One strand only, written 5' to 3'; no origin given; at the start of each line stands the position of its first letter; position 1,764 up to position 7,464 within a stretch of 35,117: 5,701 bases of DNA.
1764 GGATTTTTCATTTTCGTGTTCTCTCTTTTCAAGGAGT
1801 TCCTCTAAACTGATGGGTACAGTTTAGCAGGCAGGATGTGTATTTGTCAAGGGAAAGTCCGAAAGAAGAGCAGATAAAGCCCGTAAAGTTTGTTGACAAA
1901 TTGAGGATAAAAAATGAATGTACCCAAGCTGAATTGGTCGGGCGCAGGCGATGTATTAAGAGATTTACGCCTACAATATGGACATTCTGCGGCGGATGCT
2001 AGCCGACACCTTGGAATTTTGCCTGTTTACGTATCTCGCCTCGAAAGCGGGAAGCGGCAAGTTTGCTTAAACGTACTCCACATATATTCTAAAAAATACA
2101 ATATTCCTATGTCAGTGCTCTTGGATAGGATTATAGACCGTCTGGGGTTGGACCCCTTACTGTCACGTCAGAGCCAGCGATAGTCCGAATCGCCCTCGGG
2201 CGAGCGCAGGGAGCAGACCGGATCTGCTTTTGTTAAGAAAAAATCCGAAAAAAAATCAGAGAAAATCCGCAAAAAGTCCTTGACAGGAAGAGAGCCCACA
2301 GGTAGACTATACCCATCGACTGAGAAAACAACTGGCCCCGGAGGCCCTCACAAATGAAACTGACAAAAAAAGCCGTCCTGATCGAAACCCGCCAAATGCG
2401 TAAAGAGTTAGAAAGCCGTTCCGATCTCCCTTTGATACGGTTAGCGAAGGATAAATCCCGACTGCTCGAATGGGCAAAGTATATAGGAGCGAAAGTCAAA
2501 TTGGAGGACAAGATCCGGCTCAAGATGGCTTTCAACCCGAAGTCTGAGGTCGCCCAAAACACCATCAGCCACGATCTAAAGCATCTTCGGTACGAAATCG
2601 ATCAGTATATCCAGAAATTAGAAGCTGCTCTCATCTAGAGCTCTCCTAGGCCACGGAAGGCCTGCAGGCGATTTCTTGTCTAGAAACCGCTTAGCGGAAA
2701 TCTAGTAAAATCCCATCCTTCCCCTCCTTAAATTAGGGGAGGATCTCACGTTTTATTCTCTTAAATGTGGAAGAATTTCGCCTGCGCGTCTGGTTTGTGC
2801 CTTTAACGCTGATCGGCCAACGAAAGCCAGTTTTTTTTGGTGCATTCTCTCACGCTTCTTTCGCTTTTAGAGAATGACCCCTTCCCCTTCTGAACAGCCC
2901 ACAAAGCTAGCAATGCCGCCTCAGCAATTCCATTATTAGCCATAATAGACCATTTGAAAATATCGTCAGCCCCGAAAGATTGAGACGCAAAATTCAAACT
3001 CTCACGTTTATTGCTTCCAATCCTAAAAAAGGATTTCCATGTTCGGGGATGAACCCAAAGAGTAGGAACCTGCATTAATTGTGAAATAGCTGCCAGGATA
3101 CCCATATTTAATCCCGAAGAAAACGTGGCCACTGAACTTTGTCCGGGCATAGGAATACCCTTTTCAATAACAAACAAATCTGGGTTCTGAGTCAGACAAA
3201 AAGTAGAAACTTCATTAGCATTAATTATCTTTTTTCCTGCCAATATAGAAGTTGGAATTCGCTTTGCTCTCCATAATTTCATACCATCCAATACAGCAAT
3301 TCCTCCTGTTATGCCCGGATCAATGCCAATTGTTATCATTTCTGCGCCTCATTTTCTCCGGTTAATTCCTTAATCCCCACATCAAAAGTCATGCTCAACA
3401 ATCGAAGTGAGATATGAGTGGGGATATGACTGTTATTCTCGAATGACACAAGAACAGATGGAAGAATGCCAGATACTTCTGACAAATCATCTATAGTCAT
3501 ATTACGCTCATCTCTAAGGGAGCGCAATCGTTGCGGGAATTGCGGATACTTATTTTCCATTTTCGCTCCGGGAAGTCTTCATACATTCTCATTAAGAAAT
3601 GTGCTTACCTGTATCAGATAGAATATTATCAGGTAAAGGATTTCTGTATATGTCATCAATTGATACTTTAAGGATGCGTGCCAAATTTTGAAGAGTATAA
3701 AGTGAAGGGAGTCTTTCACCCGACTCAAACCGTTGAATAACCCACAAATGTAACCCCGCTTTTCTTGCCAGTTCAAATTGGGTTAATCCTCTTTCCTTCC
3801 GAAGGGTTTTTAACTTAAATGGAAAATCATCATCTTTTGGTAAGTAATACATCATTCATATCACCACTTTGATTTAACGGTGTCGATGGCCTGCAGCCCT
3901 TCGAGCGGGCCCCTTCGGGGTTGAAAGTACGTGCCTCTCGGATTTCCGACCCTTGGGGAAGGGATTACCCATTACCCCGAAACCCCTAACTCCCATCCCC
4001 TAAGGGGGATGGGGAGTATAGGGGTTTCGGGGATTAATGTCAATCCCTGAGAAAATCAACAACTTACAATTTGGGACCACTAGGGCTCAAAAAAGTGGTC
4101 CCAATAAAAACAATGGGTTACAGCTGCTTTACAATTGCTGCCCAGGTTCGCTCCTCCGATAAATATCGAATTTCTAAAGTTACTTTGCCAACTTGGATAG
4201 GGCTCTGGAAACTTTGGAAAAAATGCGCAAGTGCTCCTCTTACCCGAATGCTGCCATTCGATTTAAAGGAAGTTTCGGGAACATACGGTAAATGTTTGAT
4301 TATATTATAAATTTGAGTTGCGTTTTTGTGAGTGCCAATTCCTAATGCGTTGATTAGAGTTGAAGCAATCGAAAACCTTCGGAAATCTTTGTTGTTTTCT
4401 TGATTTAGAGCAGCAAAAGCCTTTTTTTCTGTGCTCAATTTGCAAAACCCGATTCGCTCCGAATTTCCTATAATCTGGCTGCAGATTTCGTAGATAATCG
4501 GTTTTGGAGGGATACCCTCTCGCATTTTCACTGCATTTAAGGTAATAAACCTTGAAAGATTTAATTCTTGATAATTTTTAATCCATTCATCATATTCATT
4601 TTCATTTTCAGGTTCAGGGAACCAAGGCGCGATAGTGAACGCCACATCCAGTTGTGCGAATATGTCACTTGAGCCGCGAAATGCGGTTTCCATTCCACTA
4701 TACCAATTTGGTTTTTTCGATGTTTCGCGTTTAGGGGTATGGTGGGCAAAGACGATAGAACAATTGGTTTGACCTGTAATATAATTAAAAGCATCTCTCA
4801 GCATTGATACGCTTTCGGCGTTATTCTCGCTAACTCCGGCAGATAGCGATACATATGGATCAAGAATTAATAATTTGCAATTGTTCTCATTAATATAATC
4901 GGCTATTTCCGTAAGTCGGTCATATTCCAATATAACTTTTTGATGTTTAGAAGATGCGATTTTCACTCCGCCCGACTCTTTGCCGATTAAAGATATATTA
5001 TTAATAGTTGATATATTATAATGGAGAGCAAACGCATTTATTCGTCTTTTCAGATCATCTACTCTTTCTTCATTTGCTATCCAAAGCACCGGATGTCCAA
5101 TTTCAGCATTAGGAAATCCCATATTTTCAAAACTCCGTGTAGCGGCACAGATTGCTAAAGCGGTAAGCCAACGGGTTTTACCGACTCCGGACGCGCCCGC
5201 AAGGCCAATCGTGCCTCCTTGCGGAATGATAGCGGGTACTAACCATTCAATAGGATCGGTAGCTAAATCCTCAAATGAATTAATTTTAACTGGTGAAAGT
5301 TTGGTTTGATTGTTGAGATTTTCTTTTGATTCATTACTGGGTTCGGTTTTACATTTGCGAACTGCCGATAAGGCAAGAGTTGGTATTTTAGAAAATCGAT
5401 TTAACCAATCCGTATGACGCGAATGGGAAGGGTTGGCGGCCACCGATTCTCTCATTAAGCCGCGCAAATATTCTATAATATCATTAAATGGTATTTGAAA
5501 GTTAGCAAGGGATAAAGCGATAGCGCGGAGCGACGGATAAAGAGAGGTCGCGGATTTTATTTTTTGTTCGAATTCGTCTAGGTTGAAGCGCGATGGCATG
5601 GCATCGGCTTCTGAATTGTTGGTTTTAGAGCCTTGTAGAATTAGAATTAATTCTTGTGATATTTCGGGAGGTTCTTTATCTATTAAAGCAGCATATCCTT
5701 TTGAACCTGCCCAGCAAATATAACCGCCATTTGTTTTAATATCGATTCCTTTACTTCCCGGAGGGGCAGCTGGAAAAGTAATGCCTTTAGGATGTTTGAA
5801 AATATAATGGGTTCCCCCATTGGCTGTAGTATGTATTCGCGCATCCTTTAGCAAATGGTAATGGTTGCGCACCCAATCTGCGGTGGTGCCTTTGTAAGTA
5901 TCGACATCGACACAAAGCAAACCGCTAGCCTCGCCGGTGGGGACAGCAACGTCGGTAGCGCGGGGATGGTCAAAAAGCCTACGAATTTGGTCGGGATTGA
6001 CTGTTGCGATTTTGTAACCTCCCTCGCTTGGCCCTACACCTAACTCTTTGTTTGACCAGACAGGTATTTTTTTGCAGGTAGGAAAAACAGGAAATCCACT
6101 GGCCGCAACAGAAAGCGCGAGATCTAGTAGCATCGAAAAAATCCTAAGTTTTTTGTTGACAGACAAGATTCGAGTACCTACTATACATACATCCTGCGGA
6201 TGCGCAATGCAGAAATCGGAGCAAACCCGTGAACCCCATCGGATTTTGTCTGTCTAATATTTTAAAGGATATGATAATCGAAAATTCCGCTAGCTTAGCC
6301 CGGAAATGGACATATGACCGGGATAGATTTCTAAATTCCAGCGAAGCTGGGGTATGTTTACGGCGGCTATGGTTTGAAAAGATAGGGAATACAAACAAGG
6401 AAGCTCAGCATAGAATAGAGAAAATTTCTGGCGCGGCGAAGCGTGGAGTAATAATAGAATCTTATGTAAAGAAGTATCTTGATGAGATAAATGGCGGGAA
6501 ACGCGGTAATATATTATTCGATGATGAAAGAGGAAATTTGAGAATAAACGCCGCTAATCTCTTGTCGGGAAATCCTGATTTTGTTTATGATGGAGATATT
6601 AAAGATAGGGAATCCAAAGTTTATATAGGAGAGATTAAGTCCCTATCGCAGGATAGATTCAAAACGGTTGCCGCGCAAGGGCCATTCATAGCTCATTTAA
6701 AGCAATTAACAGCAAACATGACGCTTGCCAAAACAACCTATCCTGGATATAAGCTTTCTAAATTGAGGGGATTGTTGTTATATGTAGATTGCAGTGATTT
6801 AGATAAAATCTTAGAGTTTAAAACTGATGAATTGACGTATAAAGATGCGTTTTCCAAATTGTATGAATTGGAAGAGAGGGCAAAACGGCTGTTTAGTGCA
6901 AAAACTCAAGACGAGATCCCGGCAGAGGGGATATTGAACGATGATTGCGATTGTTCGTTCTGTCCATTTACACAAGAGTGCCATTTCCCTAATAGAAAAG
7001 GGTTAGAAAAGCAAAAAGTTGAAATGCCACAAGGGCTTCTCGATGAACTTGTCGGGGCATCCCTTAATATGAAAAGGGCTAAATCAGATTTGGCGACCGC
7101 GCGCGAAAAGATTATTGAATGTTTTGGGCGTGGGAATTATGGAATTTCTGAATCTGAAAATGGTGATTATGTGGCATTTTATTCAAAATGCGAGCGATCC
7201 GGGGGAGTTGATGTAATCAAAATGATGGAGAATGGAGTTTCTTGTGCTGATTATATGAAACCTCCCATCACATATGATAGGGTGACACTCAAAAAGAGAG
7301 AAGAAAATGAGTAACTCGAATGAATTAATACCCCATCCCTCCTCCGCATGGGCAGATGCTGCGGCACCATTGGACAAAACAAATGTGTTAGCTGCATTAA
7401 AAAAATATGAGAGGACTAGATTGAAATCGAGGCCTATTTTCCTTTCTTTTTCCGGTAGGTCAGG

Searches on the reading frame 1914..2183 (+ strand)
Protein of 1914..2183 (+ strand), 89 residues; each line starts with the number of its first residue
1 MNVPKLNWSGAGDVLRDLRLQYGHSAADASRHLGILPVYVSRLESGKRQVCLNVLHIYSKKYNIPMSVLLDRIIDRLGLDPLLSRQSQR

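Call 8: search_protein_families(library=pfam, proteins=[window:1914-2183:+], max_evalue=0.01)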
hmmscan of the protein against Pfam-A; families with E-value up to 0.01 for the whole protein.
window:1914-2183:+ (89 aa): 2 families
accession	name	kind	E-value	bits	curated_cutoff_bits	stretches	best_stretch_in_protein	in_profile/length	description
PF13560.12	HTH_31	-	2.9e-07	31.1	27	1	12-51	3-42/64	Helix-turn-helix domain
PF01381.28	HTH_3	-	1.3e-06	28.8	23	1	15-68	1-54/55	Helix-turn-helix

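Call 9: search_protein_families(library=phrogs, proteins=[window:1914-2183:+], max_evalue=0.01)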
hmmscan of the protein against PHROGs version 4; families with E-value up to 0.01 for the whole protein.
window:1914-2183:+ (89 aa): 3 families
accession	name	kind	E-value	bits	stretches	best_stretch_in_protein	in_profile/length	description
phrog_2439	-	transcription regulation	0.00015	21.8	1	11-72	8-69/367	transcriptional regulator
phrog_1373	-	transcription regulation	0.00057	20.9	1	12-70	65-123/166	transcriptional regulator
phrog_8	-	transcription regulation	0.004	17.7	1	16-72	165-218/346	transcriptional regulator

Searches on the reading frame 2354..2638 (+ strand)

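Call 8: search_protein_families(library=pfam, proteins=[window:2354-2638:+], max_evalue=0.01)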
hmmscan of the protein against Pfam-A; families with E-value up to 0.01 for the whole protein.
window:2354-2638:+ (94 aa): 0 families

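Call 9: search_protein_families(library=phrogs, proteins=[window:2354-2638:+], max_evalue=0.01)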
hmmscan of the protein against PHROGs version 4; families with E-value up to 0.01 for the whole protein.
window:2354-2638:+ (94 aa): 1 family
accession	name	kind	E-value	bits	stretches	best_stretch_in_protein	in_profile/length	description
phrog_4151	-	DNA, RNA and nucleotide metabolism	0.0013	19.5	1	11-90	67-148/154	DNA binding protein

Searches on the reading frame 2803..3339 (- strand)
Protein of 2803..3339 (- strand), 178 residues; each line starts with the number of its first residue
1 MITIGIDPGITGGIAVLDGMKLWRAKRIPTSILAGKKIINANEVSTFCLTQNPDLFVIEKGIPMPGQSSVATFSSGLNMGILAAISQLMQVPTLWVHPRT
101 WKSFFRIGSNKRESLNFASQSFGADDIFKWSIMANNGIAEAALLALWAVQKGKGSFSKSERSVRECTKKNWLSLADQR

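Call 10: search_protein_families(library=phrogs, proteins=[window:2803-3339:-], max_evalue=0.001)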
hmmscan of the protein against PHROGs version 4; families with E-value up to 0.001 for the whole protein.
window:2803-3339:- (178 aa): 2 families
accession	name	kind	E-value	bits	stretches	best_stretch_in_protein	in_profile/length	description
phrog_1770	-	DNA, RNA and nucleotide metabolism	8.7e-24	85.3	1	1-152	4-151/158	Holliday junction resolvase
phrog_159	-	DNA, RNA and nucleotide metabolism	1.7e-06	28.3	1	1-151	88-249/330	RuvC-like Holliday junction resolvase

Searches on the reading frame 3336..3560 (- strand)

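Call 64: search_protein_families(library=pfam, proteins=[window:3336-3560:-], max_evalue=0.01)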
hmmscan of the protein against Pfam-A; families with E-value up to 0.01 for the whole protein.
window:3336-3560:- (74 aa): 4 families
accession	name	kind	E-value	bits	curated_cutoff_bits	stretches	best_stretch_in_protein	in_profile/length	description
PF12844.13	HTH_19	-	3.1e-07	30.6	30.2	1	10-56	2-48/64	Helix-turn-helix domain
PF01381.28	HTH_3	-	1.4e-06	28.7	23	1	12-66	1-55/55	Helix-turn-helix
PF13443.12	HTH_26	-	0.0062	17.2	22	1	11-44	1-34/63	Cro/C1-type HTH DNA-binding domain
PF13413.12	HTH_25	-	0.0077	16.5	24.6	0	11-43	1-33/62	Helix-turn-helix domain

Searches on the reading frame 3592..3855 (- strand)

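Call 64: search_protein_families(library=pfam, proteins=[window:3592-3855:-], max_evalue=0.01)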
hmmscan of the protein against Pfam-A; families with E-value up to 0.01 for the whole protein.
window:3592-3855:- (87 aa): 5 families
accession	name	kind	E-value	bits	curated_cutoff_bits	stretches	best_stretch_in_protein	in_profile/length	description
PF01381.28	HTH_3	-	5e-15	55.7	23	1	15-69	1-55/55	Helix-turn-helix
PF13560.12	HTH_31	-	4.8e-09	36.8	27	1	15-67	6-59/64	Helix-turn-helix domain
PF13443.12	HTH_26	-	4.8e-08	33.6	22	1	14-70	1-58/63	Cro/C1-type HTH DNA-binding domain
PF12844.13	HTH_19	-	9e-06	26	30.2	1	14-72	3-61/64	Helix-turn-helix domain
PF13413.12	HTH_25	-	0.0024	18.1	24.6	1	15-62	2-55/62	Helix-turn-helix domain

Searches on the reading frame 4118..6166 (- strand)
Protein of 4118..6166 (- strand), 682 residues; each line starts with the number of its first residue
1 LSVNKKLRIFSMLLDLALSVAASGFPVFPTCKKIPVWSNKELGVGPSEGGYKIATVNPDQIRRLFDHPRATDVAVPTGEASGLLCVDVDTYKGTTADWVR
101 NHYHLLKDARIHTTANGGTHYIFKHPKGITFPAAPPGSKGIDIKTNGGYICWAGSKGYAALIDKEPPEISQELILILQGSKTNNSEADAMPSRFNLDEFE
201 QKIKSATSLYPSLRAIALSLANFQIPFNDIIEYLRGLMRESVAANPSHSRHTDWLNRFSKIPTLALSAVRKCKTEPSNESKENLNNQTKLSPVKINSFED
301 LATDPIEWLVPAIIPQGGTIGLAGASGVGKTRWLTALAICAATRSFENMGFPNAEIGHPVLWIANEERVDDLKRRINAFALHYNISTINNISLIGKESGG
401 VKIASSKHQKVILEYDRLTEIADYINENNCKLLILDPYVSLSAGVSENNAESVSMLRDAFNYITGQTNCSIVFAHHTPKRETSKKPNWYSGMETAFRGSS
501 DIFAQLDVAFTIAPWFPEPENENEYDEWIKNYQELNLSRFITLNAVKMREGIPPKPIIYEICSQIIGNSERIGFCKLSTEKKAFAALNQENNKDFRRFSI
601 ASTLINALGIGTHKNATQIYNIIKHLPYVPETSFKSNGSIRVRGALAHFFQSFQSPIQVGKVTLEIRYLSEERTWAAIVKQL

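Call 10: search_protein_families(library=phrogs, proteins=[window:4118-6166:-], max_evalue=0.001)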
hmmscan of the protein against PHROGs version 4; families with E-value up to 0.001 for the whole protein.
window:4118-6166:- (682 aa): 14 families
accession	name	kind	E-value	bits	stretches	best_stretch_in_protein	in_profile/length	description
phrog_906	-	DNA, RNA and nucleotide metabolism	4.7e-33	116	2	276-509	486-693/872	DNA polymerase/primase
phrog_3123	-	unknown function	1.2e-19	71.3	1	270-514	290-538/583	-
phrog_239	-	DNA, RNA and nucleotide metabolism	1.1e-16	62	1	305-512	347-553/801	DNA primase/helicase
phrog_19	-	DNA, RNA and nucleotide metabolism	4.1e-12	46.7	1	318-535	354-553/621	DnaB-like replicative helicase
phrog_2850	-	unknown function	8.4e-12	45.7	1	271-483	114-313/465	-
phrog_5852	-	DNA, RNA and nucleotide metabolism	8.9e-12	45.8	1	17-156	70-219/242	DNA polymerase/primase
phrog_2597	-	DNA, RNA and nucleotide metabolism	1.6e-08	34.6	1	299-484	349-521/747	DNA primase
phrog_1156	-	DNA, RNA and nucleotide metabolism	4.4e-08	33.1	1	50-155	44-154/855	DNA primase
phrog_25693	-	unknown function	4.8e-08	33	1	299-480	32-212/405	-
phrog_3228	-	DNA, RNA and nucleotide metabolism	4.9e-07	29.5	1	312-555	369-597/766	replicative helicase-primase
phrog_3022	-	DNA, RNA and nucleotide metabolism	4.9e-07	29.5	1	55-197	59-199/788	DNA primase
phrog_13004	-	unknown function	8.5e-06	25.8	1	273-482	88-293/363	-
phrog_6012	-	DNA, RNA and nucleotide metabolism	1.6e-05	25.3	1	302-492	131-307/447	DNA helicase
phrog_1284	-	unknown function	0.0008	19.9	0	295-515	14-224/306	-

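Call 43: find_homologous_proteins(query=window:4118-6166:-, max_evalue=1e-30)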
Query window:4118-6166:- (682 aa): 44 proteins with E <= 1e-30 among 8000 candidates.
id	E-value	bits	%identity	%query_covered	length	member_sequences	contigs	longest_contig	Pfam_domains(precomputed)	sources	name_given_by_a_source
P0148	0.0e+0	1545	100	98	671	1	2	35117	PF09250.17,PF13481.13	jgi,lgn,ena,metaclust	metaclust:\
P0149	1.2e-218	746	53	95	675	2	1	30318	PF09250.17,PF13481.13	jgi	-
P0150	2.0e-136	474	39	97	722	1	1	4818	PF09250.17,PF13481.13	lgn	-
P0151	2.3e-128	447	35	96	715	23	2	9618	PF09250.17,PF13481.13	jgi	-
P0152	2.4e-128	447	36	96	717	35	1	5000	PF09250.17,PF13481.13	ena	-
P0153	3.3e-128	447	36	94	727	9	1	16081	PF09250.17,PF13481.13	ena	-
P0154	6.1e-127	443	35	97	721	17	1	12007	PF09250.17,PF13481.13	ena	-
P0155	4.1e-124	433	37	88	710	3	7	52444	PF09250.17,PF13481.13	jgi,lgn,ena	-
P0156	1.7e-122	428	37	90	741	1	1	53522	PF09250.17,PF13481.13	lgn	-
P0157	2.2e-122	428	38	88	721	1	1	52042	PF09250.17,PF13481.13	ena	-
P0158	7.5e-121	423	36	90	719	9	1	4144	PF09250.17,PF13481.13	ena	-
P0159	1.9e-120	421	36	92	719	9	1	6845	PF09250.17,PF13481.13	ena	-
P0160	2.0e-120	421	35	96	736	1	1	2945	PF09250.17,PF13481.13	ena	-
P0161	6.0e-120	420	37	88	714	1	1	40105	PF09250.17,PF13481.13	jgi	jgi:RecA-family ATPase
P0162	7.7e-119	416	34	96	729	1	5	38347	PF09250.17,PF13481.13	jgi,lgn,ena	-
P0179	7.2e-109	383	33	91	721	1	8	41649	PF09250.17,PF13481.13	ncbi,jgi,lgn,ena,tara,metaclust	jgi:hypothetical protein|tara:strand:- start:23607 stop:25772 length:2166 start_codon:yes stop_codon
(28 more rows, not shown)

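Call 45: find_encoding_contigs(protein=P0149, flank=10000, max_places=3)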
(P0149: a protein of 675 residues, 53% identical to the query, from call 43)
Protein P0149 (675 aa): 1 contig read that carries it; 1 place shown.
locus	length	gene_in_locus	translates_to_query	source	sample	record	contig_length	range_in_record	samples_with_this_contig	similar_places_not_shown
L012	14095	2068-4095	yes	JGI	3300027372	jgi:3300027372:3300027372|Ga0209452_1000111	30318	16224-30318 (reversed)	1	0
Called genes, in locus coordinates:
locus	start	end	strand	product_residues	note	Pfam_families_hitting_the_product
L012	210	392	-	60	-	-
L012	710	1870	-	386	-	PF00142:Fer4_NifH (weak), PF01656:CbiA, PF02374:ArsA_ATPase (faint), PF10609:ParA (weak), PF13614:AAA_31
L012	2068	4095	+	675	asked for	PF09250:Prim-Pol, PF13481:AAA_25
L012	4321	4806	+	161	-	-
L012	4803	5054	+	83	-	-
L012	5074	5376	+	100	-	-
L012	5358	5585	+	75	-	-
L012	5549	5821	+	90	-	-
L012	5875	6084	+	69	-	-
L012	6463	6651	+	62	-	-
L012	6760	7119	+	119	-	-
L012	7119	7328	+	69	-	-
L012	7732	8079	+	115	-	-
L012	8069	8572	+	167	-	-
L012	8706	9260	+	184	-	-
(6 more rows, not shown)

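Call 47: find_encoding_contigs(protein=P0179, flank=10000, max_places=3)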
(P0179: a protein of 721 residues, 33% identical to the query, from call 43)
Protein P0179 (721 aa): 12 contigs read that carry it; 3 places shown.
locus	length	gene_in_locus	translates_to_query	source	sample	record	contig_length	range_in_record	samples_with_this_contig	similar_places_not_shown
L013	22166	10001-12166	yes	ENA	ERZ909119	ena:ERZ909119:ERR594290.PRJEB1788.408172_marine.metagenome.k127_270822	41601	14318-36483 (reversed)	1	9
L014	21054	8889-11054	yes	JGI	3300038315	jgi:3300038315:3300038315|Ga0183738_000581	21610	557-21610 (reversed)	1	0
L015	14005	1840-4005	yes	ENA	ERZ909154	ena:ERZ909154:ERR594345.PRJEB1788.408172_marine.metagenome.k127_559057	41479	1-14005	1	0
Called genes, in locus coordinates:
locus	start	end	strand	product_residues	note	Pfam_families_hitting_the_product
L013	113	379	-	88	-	PF19905:DUF6378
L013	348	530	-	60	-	-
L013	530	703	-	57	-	-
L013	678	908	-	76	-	-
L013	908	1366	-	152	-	PF19474:DUF6011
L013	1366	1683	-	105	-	-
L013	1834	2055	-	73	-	-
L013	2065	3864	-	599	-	PF01612:DNA_pol_A_exo1, PF00476:DNA_pol_A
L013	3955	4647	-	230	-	-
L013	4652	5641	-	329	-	PF12705:PDDEXK_1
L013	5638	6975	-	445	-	PF00176:SNF2-rel_dom, PF04851:ResIII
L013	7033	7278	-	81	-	-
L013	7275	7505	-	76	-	-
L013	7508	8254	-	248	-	-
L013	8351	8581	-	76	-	-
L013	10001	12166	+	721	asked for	PF09250:Prim-Pol, PF13481:AAA_25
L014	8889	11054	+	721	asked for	PF09250:Prim-Pol, PF13481:AAA_25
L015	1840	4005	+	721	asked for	PF09250:Prim-Pol, PF13481:AAA_25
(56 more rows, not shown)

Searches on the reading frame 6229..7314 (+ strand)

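Call 10: search_protein_families(library=phrogs, proteins=[window:6229-7314:+], max_evalue=0.001)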
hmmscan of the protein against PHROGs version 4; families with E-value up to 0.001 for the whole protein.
window:6229-7314:+ (361 aa): 3 families
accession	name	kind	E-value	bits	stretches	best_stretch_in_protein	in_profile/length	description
phrog_1706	-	DNA, RNA and nucleotide metabolism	5.4e-14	53.3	1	26-264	41-255/293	CRISPR/Cas system associated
phrog_434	-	DNA, RNA and nucleotide metabolism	2e-11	44.7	1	15-165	48-192/372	RecE-like recombination exonuclease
phrog_1990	-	DNA, RNA and nucleotide metabolism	1.3e-06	29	1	40-255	43-239/290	Cas4-domain exonuclease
